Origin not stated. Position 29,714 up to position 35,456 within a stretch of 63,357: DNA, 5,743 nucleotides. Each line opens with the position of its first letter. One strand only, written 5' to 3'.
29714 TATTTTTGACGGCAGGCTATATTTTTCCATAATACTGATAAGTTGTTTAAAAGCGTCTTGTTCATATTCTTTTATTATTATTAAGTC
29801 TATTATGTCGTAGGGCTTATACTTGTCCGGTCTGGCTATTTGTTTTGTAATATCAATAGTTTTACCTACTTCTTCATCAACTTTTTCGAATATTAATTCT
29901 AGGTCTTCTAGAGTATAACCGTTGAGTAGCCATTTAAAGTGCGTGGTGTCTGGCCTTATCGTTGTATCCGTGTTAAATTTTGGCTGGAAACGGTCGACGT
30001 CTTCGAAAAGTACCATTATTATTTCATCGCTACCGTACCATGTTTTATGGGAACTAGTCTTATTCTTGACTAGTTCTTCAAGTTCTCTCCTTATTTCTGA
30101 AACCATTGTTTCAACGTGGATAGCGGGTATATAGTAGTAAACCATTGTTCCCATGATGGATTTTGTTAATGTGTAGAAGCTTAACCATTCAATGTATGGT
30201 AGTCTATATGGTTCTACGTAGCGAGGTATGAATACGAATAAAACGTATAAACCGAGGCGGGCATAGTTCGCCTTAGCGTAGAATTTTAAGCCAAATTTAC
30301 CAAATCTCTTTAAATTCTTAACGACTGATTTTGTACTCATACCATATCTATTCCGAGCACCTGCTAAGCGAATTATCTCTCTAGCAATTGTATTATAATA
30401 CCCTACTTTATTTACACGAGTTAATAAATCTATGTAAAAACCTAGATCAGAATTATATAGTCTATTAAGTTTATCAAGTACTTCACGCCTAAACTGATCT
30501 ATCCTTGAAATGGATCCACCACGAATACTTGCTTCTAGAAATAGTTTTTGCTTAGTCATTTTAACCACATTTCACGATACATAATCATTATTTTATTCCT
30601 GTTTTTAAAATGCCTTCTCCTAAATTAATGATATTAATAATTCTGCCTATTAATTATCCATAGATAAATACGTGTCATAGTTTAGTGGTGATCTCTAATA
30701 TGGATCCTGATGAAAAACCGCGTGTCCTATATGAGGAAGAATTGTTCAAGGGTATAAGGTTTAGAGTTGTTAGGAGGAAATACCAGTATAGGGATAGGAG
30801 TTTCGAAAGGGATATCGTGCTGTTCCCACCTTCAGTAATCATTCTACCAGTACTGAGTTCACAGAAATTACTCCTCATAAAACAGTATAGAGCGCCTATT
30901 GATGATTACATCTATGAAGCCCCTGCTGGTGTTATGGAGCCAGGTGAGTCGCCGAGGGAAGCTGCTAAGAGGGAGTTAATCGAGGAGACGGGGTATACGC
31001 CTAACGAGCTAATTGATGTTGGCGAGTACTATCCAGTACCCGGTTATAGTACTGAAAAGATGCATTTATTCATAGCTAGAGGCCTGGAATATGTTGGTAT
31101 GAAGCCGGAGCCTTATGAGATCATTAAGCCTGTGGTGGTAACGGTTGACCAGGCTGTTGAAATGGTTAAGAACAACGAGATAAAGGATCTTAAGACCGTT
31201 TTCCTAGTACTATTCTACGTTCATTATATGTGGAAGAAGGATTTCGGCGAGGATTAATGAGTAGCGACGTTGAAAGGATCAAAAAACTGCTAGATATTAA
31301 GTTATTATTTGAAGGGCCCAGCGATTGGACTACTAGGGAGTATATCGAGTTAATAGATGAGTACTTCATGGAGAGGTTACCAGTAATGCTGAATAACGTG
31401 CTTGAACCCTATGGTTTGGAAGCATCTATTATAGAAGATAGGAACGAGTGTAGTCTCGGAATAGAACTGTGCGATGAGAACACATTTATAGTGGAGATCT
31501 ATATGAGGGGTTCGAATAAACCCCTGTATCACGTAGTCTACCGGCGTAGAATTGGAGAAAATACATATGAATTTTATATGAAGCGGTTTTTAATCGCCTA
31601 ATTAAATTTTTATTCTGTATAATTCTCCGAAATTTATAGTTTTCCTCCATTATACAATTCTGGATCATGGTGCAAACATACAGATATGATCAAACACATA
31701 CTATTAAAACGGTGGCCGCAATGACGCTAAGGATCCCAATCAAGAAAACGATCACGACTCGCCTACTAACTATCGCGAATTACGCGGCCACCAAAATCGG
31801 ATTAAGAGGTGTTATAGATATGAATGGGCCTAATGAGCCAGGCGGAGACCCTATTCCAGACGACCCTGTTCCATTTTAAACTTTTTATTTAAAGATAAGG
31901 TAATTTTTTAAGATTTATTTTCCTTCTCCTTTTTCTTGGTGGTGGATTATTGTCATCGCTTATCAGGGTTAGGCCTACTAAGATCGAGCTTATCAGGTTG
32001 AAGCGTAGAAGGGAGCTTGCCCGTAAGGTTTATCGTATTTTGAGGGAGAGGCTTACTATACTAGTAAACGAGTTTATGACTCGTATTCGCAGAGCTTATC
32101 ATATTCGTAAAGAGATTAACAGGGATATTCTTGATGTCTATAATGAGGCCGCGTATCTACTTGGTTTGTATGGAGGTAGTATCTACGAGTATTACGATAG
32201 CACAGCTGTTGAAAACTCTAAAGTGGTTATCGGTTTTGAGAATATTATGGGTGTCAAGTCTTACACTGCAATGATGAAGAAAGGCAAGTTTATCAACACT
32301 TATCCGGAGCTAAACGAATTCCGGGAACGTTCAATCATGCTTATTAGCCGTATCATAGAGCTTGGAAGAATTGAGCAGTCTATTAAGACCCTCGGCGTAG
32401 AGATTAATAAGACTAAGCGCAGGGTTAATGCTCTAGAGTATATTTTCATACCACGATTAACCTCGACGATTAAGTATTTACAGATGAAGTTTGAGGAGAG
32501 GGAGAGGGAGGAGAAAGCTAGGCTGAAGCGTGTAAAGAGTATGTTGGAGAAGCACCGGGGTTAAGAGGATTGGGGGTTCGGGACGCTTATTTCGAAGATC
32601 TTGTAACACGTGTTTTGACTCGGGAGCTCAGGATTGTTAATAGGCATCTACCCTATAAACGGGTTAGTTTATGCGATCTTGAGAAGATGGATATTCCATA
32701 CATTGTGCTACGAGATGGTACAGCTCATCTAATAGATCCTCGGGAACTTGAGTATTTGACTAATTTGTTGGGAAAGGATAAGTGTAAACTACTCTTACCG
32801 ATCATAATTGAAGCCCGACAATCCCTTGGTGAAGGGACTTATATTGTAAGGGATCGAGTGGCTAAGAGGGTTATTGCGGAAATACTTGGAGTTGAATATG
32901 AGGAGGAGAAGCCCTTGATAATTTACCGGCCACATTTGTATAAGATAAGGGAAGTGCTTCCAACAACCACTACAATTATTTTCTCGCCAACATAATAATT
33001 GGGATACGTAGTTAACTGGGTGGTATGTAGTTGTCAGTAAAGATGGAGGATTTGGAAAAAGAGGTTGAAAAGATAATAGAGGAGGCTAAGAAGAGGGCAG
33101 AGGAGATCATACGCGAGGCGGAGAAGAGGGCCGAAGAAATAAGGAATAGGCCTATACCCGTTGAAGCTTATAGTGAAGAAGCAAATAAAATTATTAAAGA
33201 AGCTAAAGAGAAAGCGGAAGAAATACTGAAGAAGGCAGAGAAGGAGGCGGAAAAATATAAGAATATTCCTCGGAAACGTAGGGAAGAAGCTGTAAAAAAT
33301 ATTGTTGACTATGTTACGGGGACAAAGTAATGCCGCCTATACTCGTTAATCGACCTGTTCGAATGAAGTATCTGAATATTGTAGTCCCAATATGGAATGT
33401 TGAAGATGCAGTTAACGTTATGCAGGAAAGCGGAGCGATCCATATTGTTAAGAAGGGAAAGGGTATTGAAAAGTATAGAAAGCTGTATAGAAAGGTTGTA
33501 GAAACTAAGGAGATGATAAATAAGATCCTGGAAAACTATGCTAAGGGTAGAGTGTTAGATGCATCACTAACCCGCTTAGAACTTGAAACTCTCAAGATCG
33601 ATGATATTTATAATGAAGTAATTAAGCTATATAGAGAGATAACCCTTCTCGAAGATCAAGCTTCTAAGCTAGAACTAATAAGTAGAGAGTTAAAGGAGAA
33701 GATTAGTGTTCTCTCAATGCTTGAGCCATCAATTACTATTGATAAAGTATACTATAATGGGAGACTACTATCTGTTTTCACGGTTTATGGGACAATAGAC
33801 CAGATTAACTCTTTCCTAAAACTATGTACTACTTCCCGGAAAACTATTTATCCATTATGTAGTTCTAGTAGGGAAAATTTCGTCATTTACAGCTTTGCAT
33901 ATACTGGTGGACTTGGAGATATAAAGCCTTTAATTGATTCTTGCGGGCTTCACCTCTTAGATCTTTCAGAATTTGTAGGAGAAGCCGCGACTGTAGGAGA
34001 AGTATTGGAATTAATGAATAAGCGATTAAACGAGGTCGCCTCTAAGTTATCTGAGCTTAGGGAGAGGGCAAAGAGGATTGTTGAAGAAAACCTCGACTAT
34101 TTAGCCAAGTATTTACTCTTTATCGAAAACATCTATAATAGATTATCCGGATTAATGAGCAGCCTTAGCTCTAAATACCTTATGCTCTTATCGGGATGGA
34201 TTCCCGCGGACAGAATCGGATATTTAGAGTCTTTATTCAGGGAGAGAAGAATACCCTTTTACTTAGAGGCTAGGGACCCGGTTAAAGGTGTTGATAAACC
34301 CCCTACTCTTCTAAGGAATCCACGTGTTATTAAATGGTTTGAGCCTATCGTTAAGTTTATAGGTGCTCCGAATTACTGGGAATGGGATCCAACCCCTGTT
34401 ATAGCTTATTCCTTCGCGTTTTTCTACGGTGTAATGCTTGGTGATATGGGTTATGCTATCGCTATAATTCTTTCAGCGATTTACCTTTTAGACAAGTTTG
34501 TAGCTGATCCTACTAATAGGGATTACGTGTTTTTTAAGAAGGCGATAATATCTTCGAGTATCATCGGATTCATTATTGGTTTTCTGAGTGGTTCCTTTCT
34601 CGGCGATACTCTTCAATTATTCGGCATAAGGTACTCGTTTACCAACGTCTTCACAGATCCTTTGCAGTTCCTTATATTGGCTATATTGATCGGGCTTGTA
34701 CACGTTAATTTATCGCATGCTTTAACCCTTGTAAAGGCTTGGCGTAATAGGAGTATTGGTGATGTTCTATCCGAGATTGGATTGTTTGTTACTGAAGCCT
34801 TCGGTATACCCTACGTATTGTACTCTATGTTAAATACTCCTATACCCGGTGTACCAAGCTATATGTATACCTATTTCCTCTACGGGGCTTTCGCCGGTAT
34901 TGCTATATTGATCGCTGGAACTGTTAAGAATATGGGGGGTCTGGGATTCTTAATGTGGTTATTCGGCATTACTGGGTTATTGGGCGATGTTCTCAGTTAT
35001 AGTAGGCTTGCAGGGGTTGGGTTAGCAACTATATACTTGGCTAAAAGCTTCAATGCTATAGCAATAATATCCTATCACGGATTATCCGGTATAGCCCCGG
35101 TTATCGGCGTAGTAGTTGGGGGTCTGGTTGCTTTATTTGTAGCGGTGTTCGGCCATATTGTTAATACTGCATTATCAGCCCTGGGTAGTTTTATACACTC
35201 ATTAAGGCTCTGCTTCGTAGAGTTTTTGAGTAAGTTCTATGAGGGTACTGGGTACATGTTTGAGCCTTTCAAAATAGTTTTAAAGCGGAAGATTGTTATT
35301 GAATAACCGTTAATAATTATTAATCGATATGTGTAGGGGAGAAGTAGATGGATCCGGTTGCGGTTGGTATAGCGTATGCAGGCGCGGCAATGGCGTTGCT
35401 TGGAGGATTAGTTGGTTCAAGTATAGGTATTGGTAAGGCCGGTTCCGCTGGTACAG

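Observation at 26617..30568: AT-rich three-gene operon of unrecognisable proteins (tandem-HTH protein, membrane protein, 464-aa protein)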

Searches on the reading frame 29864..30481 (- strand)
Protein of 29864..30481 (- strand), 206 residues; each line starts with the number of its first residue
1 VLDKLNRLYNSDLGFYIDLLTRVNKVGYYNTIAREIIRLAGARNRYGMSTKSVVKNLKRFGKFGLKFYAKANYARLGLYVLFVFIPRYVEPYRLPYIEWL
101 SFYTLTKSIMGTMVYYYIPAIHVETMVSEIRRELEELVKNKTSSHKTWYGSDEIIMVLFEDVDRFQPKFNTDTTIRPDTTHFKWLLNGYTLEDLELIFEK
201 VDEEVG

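Call 101: search_solved_structures(query=A11, max_evalue=10, show_alignments=2)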
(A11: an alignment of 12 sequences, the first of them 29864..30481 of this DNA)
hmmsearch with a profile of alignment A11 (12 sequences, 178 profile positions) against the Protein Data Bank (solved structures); distinct sequences matched with E-value up to 10: 7.
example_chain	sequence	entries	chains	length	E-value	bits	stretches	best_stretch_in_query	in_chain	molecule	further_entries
1i1g_A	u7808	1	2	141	0.013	18.6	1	29-70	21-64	TRANSCRIPTIONAL REGULATOR LRPA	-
2dbb_A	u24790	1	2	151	0.016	18.4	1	29-127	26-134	Putative HTH-type transcriptional regulator PH0061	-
1ve3_A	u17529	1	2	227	0.04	17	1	69-143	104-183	hypothetical protein PH0226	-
2f43_G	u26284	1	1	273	0.19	14.9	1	113-176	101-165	ATP synthase gamma chain, mitochondrial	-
1mab_G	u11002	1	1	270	0.2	14.8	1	113-176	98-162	PROTEIN (F1-ATPASE GAMMA CHAIN)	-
1n1c_A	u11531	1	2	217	1.1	12.3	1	5-33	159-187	TorA specific chaperone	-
5cwh_A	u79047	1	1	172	3.6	10.7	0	113-142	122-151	Designed helical repeat protein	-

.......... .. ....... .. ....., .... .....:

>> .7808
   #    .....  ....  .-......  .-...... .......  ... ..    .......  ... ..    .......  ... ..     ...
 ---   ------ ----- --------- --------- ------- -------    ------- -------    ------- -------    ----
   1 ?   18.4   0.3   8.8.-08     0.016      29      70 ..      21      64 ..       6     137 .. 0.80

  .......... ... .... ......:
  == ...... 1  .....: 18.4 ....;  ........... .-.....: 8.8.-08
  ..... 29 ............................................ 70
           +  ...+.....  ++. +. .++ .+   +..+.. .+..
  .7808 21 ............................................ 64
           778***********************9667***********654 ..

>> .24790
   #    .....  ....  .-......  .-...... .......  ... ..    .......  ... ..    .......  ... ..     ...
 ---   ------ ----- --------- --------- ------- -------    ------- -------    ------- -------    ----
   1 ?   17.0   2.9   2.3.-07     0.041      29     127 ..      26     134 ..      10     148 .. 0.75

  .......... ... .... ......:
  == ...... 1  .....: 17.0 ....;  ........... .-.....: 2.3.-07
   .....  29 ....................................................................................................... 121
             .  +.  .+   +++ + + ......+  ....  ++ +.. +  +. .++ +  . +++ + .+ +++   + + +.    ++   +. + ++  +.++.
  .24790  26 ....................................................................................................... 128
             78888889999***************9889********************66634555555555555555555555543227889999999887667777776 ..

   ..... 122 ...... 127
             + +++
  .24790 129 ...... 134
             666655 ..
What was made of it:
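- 29864..30481 (-): A, N-terminal Lrp-like module (residues about 30-235). The 2dbb alignment spans HTH plus RAM (call 101).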

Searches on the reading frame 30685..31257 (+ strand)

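Call 3: search_protein_families(library=pfam, proteins=[window:30685-31257:+], max_evalue=1)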
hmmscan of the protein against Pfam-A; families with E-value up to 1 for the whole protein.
window:30685-31257:+ (190 aa): 1 family
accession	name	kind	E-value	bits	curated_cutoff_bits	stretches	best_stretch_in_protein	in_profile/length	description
PF00293.34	NUDIX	-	4.7e-17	62.7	21.1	1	48-160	3-119/134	NUDIX domain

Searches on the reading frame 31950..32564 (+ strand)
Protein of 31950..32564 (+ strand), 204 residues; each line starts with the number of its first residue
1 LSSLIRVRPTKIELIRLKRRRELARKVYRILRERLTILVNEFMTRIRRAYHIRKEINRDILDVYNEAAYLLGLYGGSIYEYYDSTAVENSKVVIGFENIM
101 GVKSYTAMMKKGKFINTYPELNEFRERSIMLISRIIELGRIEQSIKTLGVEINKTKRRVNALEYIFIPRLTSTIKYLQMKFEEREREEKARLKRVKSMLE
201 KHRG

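Call 103: search_protein_families(library=pfam, proteins=[window:31950-32564:+], max_evalue=0.001)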
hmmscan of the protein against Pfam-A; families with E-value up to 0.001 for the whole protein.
window:31950-32564:+ (204 aa): 1 family
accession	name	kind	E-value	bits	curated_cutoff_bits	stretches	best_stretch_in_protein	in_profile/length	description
PF01813.22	ATP-synt_D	-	1.4e-39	136.4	25.7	1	13-197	1-196/196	ATP synthase subunit D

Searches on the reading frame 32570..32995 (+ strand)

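Call 103: search_protein_families(library=pfam, proteins=[window:32570-32995:+], max_evalue=0.001)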
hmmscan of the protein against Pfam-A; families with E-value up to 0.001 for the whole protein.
window:32570-32995:+ (141 aa): 1 family
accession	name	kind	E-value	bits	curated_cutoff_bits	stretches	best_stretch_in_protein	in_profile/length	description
PF01886.21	DUF61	-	2.1e-36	125.2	27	1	14-138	2-127/127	Protein of unknown function DUF61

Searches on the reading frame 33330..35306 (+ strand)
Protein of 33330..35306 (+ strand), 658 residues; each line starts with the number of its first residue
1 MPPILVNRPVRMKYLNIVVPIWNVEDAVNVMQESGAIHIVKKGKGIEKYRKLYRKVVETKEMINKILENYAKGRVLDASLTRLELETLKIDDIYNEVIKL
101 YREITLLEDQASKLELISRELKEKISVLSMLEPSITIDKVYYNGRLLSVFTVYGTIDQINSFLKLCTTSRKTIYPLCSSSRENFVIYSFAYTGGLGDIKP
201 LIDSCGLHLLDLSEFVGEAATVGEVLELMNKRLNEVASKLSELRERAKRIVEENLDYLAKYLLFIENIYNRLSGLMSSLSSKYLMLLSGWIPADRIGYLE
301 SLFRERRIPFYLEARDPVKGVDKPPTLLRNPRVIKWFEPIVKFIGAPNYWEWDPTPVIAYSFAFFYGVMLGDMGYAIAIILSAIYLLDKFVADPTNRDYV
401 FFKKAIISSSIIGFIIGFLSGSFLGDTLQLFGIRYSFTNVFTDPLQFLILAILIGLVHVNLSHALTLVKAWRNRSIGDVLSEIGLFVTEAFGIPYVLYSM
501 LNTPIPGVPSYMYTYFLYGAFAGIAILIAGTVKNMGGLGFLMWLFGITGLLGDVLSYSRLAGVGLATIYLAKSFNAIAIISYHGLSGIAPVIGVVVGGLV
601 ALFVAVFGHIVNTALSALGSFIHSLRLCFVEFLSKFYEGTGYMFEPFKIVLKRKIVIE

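Call 103: search_protein_families(library=pfam, proteins=[window:33330-35306:+], max_evalue=0.001)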
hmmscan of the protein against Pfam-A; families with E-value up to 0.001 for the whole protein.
window:33330-35306:+ (658 aa): 1 family
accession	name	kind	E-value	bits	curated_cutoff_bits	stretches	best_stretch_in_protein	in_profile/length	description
PF01496.24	V_ATPase_I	-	7.5e-30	104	30.7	2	198-439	223-472/815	V-type ATPase 116kDa subunit family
